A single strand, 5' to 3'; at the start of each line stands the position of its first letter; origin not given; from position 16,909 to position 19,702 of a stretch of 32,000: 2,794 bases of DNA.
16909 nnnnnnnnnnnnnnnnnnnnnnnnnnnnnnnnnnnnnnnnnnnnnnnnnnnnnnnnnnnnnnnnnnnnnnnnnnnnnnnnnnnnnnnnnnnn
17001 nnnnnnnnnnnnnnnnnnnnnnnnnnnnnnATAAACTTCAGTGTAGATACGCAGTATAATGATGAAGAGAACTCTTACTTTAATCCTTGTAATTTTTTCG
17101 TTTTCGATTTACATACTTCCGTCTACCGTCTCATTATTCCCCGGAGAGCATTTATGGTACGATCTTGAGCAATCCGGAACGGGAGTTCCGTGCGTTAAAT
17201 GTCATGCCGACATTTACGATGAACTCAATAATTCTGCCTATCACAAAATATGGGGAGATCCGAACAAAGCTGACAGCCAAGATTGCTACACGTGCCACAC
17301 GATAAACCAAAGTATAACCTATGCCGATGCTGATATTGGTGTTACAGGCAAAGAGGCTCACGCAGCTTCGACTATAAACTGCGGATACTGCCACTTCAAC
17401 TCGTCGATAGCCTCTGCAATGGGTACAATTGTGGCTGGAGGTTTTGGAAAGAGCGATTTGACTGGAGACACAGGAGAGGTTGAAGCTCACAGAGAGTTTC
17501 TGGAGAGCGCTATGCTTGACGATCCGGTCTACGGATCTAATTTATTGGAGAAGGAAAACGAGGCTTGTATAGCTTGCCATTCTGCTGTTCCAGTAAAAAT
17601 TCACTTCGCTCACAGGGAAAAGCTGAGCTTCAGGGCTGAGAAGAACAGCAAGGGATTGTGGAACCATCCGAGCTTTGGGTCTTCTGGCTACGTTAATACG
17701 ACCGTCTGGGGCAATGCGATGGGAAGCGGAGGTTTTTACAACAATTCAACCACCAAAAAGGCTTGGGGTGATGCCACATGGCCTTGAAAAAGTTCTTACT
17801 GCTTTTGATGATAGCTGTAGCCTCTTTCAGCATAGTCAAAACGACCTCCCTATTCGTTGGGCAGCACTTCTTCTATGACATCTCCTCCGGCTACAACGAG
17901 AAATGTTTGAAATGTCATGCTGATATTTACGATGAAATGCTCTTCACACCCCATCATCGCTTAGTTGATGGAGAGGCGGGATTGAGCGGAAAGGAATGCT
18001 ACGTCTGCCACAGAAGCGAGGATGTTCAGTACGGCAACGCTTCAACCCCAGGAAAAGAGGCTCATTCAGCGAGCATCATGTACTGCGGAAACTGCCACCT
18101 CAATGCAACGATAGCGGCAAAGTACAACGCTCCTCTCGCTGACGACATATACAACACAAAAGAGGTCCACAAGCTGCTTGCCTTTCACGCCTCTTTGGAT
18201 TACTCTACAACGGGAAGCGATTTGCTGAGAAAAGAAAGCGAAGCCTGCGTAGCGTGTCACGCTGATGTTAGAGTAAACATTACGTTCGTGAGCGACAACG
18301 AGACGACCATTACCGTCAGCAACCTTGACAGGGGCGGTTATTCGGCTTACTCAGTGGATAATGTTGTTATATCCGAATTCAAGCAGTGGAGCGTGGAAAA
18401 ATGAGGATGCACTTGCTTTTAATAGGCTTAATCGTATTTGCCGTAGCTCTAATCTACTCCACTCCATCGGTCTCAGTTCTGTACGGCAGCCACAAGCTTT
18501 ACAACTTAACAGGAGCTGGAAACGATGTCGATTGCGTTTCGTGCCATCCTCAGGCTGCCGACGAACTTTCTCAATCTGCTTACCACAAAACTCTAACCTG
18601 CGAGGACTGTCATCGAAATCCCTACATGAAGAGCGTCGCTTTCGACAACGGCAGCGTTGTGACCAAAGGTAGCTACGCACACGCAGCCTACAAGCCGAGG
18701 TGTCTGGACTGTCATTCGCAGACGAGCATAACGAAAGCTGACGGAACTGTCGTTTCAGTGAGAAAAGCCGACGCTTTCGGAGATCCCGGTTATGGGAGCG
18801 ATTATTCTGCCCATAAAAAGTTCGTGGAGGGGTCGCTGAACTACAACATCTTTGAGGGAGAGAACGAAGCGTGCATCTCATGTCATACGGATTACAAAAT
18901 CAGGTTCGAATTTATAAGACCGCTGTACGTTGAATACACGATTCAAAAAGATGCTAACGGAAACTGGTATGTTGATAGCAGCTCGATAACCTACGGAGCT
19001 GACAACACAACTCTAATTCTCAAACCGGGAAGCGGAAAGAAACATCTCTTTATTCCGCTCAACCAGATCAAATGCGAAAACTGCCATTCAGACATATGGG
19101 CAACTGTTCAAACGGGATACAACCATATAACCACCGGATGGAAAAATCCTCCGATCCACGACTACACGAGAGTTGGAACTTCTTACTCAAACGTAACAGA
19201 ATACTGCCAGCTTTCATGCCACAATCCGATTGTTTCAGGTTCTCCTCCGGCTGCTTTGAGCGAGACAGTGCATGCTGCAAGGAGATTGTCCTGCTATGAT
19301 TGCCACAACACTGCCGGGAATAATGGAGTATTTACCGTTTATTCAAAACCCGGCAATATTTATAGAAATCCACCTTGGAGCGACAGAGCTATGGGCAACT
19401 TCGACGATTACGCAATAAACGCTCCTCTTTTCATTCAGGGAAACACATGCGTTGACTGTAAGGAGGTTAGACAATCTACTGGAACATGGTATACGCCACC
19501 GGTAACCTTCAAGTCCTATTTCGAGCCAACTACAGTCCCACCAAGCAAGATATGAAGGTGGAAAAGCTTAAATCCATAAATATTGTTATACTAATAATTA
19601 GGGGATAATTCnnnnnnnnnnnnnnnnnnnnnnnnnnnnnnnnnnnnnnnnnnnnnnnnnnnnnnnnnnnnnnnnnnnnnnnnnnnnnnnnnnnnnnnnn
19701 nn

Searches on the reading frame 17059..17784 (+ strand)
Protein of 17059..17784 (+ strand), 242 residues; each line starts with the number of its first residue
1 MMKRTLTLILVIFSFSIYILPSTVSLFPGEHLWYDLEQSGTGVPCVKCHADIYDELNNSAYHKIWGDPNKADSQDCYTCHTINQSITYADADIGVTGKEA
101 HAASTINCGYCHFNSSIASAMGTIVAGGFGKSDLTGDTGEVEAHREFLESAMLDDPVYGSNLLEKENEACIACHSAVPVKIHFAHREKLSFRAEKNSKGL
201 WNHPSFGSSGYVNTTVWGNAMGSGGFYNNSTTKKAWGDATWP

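Call 6: search_protein_families(library=pfam, proteins=[window:17059-17784:+], max_evalue=1)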
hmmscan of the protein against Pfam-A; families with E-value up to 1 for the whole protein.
window:17059-17784:+ (242 aa): 10 families
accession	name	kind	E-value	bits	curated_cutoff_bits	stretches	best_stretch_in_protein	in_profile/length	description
PF14522.11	Cytochrome_C7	-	2.6e-06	27.6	24.8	1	41-112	12-66/67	Cytochrome c7 and related cytochrome c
PF14537.11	Cytochrom_c3_2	-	9.9e-05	23.2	25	1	41-113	5-65/79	Cytochrome c3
PF22113.1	Mtrc-MtrF_II-IV_dom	-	0.00028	20.9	30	2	44-86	122-169/176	Outer membrane cytochrome MtrC/MtrF-like, domains II/IV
PF02085.21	Cytochrom_CIII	-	0.0045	17.7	22.9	1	37-112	41-101/101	Class III cytochrome C family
PF13435.11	Cytochrome_C554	-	0.0053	18.1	20.8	0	45-112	2-83/84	Cytochrome c554 and c-prime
PF03150.19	CCP_MauG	-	0.0098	17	25.6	0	164-219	18-69/149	Di-haem cytochrome c peroxidase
PF22678.1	Cytochrom_c_NrfB-like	-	0.038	14.9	27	0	162-178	28-44/89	Cytochrome c-type protein NrfB-like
PF03264.19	Cytochrom_NNT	-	0.052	13.7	24.1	1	53-114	105-166/174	NapC/NirT cytochrome c family, N-terminal region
PF03296.19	Pox_polyA_pol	-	0.076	13.3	22.6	1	74-96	55-77/148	Poxvirus poly(A) polymerase nucleotidyltransferase domain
PF09699.15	Paired_CXXCH_1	-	0.11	12.6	20.6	0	162-176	24-38/41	Doubled CXXCH motif (Paired_CXXCH_1)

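Call 44: search_solved_structures(query=window:17059-17784:+, max_evalue=1)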
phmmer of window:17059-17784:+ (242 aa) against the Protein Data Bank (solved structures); distinct sequences matched with E-value up to 1: 6.
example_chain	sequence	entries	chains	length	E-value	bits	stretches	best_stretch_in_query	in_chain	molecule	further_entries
8e5g_A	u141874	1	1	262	3.6e-33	118.4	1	8-241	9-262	c-type cytochrome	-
1duw_A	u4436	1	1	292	0.075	15.8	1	39-164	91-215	NONAHEME CYTOCHROME C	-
4o5t_A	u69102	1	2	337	0.37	13.5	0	168-223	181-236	Diisopropyl-fluorophosphatase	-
4o5s_A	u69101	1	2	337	0.48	13.2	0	169-223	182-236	Diisopropyl-fluorophosphatase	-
1qdb_A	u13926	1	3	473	0.74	12.6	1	20-85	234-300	CYTOCHROME C NITRITE REDUCTASE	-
6vqw_A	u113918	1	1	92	0.82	12.4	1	103-147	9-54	AcrF8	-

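Call 47: search_protein_families(library=ncbifam, proteins=[window:17059-17784:+], max_evalue=0.01)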
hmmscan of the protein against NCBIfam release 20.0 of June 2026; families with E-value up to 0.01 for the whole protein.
window:17059-17784:+ (242 aa): 7 families
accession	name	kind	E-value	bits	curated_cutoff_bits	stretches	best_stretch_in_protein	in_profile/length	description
TIGR03153.1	cytochr_NrfH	equivalog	1.3e-05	25.3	134.2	1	45-81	105-134/138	cytochrome c nitrite reductase small subunit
NF008659.0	PRK11659.1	equivalog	9.1e-05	22.2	184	0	69-178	42-121/188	cytochrome c nitrite reductase pentaheme subunit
NF045784.1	9HemeCytC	equivalog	0.00019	20.9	640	1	38-100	121-182/328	nine-heme cytochrome c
TIGR03146.1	cyt_nit_nrfB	equivalog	0.00035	20.9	166.6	0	72-176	10-93/145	cytochrome c nitrite reductase pentaheme subunit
NF041028.1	decahem_GSU2203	exception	0.0015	17.8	325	1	44-186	38-167/317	GSU2203 family decaheme c-type cytochrome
TIGR03508.1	decahem_SO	subfamily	0.0018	17.8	192.2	0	45-114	5-78/258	DmsE family decaheme c-type cytochrome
NF041198.1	UshA_like_PCGU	equivalog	0.0031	16.2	275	1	45-114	411-481/519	UshA-like (seleno)protein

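Call 59: search_solved_structures(query=window:17059-17784:+, max_evalue=0.001, show_alignments=1)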
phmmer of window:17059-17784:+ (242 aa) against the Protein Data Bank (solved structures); distinct sequences matched with E-value up to 0.001: 1.
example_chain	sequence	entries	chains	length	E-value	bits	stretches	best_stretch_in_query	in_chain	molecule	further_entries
8e5g_A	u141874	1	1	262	3.6e-33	118.4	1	8-241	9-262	c-type cytochrome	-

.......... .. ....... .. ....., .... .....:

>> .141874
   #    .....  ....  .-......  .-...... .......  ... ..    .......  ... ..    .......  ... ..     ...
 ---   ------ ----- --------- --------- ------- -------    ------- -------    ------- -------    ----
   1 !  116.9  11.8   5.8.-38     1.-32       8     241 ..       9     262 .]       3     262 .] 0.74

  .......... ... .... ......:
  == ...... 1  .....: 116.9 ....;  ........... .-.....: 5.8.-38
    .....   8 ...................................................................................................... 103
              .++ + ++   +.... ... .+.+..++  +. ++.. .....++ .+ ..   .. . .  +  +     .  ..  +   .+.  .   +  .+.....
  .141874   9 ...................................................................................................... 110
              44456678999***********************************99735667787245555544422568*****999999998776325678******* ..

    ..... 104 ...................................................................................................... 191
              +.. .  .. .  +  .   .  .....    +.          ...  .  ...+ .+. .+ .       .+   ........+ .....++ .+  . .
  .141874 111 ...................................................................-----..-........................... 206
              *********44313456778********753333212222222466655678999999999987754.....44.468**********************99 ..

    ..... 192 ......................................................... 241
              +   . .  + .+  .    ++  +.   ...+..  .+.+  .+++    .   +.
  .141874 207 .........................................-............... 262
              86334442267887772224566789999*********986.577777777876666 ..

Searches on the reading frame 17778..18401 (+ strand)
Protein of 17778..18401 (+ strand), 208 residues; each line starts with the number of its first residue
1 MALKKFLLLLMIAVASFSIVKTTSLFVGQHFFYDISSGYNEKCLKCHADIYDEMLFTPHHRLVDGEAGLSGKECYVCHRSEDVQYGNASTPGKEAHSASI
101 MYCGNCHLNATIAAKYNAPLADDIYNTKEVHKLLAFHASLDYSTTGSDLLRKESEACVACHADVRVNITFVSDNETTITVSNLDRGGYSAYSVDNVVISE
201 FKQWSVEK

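Call 6: search_protein_families(library=pfam, proteins=[window:17778-18401:+], max_evalue=1)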
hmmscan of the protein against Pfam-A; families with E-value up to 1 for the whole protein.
window:17778-18401:+ (208 aa): 12 families
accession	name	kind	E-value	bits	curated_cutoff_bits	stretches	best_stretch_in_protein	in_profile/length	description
PF14522.11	Cytochrome_C7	-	2.6e-06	27.6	24.8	2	39-107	12-66/67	Cytochrome c7 and related cytochrome c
PF22113.1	Mtrc-MtrF_II-IV_dom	-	1.9e-05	24.7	30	2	72-167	7-94/176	Outer membrane cytochrome MtrC/MtrF-like, domains II/IV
PF13435.11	Cytochrome_C554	-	0.0012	20.2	20.8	2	39-78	47-83/84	Cytochrome c554 and c-prime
PF14537.11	Cytochrom_c3_2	-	0.0024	18.8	25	1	39-107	25-78/79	Cytochrome c3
PF09699.15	Paired_CXXCH_1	-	0.0026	17.8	20.6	0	149-164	24-39/41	Doubled CXXCH motif (Paired_CXXCH_1)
PF13442.11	Cytochrome_CBB3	-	0.011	16.5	27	0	38-48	9-19/68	Cytochrome C oxidase, cbb3-type, subunit III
PF03691.19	UPF0167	-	0.026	14.8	25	1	68-126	17-71/174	Uncharacterised protein family (UPF0167)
PF02085.21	Cytochrom_CIII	-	0.035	14.9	22.9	0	42-115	32-90/101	Class III cytochrome C family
PF03264.19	Cytochrom_NNT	-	0.16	12.1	24.1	0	72-109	126-166/174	NapC/NirT cytochrome c family, N-terminal region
PF12773.13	DZR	-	0.18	12.4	27.3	0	102-170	14-40/45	Double zinc ribbon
PF11845.13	Tll0287-like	-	0.42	11.5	24.1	0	24-49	86-110/144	Tll0287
PF03367.19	Zn_ribbon_ZPR1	-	0.61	10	23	0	40-86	6-51/56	ZPR1 zinc-finger domain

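Call 45: search_solved_structures(query=window:17778-18401:+, max_evalue=1, show_alignments=1)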
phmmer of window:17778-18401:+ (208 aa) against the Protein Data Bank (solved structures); distinct sequences matched with E-value up to 1: 5.
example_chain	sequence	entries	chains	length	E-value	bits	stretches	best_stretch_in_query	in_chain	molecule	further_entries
8e5g_A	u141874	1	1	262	5.5e-20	75.2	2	7-116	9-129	c-type cytochrome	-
9wt9_A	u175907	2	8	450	0.062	16.3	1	40-127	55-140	Cytochrome c,Multiheme cytochrome c selenoprotein mutant (MccSep U325A) | Cytochrome c,Multiheme cytochrome c selenoprotein (MccSep)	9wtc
9wt8_A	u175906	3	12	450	0.062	16.3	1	40-127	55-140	Cytochrome c,Multiheme cytochrome c selenoprotein (MccSep)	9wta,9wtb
3oue_A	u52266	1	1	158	0.55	13.2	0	26-83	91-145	Cytochrome c family protein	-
1h31_A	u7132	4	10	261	0.93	12.4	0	53-124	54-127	DIHEME CYTOCHROME C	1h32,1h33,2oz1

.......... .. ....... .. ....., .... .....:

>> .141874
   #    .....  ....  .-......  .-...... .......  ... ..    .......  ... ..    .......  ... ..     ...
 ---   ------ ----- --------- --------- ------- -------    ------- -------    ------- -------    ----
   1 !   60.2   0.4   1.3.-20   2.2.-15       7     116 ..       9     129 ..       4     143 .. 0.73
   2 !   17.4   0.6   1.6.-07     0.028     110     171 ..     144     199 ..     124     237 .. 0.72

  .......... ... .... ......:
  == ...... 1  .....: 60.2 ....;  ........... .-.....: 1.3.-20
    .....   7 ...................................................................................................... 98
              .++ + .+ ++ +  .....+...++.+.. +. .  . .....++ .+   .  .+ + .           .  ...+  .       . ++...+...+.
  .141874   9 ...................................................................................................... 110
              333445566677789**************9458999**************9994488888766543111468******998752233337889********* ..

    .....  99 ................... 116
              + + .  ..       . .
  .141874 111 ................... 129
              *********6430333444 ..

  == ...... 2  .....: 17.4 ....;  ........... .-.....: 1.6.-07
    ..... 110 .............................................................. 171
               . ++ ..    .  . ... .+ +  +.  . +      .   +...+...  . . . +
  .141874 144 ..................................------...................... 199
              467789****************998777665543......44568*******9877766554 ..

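Call 47: search_protein_families(library=ncbifam, proteins=[window:17778-18401:+], max_evalue=0.01)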
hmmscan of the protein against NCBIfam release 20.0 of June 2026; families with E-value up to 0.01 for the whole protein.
window:17778-18401:+ (208 aa): 9 families
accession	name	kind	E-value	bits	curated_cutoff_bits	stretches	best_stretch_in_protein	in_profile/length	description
NF041028.1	decahem_GSU2203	exception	7.1e-09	35.3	325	1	34-173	30-167/317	GSU2203 family decaheme c-type cytochrome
TIGR03153.1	cytochr_NrfH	equivalog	4.5e-08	33.2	134.2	1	95-170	48-118/138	cytochrome c nitrite reductase small subunit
NF040886.1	cyt_C_like_Sec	equivalog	1.9e-07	30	250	1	41-169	46-169/423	multiheme c-type cytochrome (seleno)protein ExtKL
TIGR03508.1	decahem_SO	subfamily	4.3e-07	29.7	192.2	1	41-170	3-133/258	DmsE family decaheme c-type cytochrome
NF045713.1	CxxCH_16_HmcA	equivalog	0.00037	19.2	400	1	37-120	171-246/541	sulfate respiration complex hexadecaheme cytochrome HmcA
TIGR03507.1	decahem_SO1788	subfamily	0.0007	18.2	209.3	1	72-167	244-308/672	OmcA/MtrC family decaheme c-type cytochrome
TIGR04257.1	nanowire_3heme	domain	0.002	18.3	40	0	70-109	22-60/75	c(7)-type cytochrome triheme domain-containing protein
TIGR01905.1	paired_CXXCH_1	subfamily_domain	0.0042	17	25.2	0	149-164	24-39/41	doubled CXXCH domain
NF041198.1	UshA_like_PCGU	equivalog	0.0083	14.7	275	1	39-108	441-509/519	UshA-like (seleno)protein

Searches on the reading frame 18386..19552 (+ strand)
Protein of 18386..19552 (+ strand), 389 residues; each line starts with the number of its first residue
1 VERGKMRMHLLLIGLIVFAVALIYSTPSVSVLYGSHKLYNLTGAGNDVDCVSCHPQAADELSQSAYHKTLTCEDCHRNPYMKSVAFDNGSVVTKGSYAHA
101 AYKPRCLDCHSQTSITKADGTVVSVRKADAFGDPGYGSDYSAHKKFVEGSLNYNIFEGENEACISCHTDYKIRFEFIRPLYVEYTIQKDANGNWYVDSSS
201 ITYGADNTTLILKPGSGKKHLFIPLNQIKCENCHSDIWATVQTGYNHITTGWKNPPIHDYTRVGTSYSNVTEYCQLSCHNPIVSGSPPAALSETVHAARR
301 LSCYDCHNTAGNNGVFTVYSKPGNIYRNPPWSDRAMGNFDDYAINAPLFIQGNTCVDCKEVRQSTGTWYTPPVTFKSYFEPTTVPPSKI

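Call 6: search_protein_families(library=pfam, proteins=[window:18386-19552:+], max_evalue=1)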
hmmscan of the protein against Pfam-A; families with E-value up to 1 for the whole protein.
window:18386-19552:+ (389 aa): 9 families
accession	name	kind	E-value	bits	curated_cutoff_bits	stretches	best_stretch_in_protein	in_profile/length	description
PF14522.11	Cytochrome_C7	-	1.7e-09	37.8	24.8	3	46-111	12-67/67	Cytochrome c7 and related cytochrome c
PF22113.1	Mtrc-MtrF_II-IV_dom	-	3.8e-08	33.5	30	2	158-314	26-170/176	Outer membrane cytochrome MtrC/MtrF-like, domains II/IV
PF22678.1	Cytochrom_c_NrfB-like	-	5e-06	27.3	27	2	230-313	1-71/89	Cytochrome c-type protein NrfB-like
PF03264.19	Cytochrom_NNT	-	5.9e-05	23.3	24.1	1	57-112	113-166/174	NapC/NirT cytochrome c family, N-terminal region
PF14537.11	Cytochrom_c3_2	-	0.00011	23.1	25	1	46-112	5-66/79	Cytochrome c3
PF02085.21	Cytochrom_CIII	-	0.00017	22.3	22.9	1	46-118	29-90/101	Class III cytochrome C family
PF09699.15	Paired_CXXCH_1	-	0.00071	19.6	20.6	1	276-310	10-39/41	Doubled CXXCH motif (Paired_CXXCH_1)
PF18656.6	DUF5633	-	0.026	14.8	23.6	1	184-196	26-38/41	Family of unknown function (DUF5633)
PF13435.11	Cytochrome_C554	-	0.23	12.8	20.8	0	296-318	44-67/84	Cytochrome c554 and c-prime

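Call 46: search_solved_structures(query=window:18386-19552:+, max_evalue=1, show_alignments=1)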
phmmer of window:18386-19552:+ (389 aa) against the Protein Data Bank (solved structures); distinct sequences matched with E-value up to 1: 5.
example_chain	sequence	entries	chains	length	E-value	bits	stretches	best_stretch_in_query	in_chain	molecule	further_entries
8e5g_A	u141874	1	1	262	2.9e-15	59.5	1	8-191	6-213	c-type cytochrome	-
7e53_B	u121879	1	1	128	0.15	14.3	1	207-266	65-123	Green fluorescent protein's nanobody nb2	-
1ofw_A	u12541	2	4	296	0.49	12.6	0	280-361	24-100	NINE-HEME CYTOCHROME C | NINE HEME CYTOCHROME C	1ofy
1xr7_A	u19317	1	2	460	0.71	12.1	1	133-214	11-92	Genome polyprotein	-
1tp7_A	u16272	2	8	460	0.71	12.1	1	133-214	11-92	Genome polyprotein | RNA polymerase 3D-POL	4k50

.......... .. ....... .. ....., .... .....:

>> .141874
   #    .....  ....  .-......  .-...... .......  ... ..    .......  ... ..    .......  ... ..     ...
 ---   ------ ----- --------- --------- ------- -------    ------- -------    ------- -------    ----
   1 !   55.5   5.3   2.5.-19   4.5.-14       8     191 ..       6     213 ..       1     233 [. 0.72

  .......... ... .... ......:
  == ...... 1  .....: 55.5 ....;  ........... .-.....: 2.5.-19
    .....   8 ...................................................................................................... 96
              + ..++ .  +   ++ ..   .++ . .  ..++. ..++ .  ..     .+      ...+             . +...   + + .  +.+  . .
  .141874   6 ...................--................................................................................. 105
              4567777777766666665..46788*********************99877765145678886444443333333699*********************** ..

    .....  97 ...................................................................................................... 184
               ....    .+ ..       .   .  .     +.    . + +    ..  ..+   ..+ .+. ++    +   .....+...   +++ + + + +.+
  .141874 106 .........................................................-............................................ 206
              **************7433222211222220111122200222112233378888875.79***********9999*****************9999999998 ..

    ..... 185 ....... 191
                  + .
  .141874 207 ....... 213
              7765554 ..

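Call 47: search_protein_families(library=ncbifam, proteins=[window:18386-19552:+], max_evalue=0.01)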
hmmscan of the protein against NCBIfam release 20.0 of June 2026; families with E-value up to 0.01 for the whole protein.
window:18386-19552:+ (389 aa): 7 families
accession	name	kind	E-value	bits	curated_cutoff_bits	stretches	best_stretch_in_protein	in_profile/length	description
TIGR03146.1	cyt_nit_nrfB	equivalog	6.7e-08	32.9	166.6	0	226-314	39-123/145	cytochrome c nitrite reductase pentaheme subunit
NF008659.0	PRK11659.1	equivalog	1.1e-06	28.5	184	1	69-174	46-124/188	cytochrome c nitrite reductase pentaheme subunit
TIGR03508.1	decahem_SO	subfamily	3e-06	26.9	192.2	1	224-314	31-108/258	DmsE family decaheme c-type cytochrome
TIGR03153.1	cytochr_NrfH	equivalog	8.1e-06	25.9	134.2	0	48-77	29-60/138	cytochrome c nitrite reductase small subunit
NF041028.1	decahem_GSU2203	exception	2.1e-05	23.9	325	1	48-177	37-165/317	GSU2203 family decaheme c-type cytochrome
NF041781.1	mnquin_red_QrcA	equivalog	0.00062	19.4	180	0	10-83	11-78/174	menaquinone reductase multiheme cytochrome c subunit QrcA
NF040968.1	FeS_ExtO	equivalog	0.0071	15.2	200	1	8-78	3-71/416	selenite/tellurite reduction operon b-type cytochrome iron-sulfur cluster-binding subunit ExtO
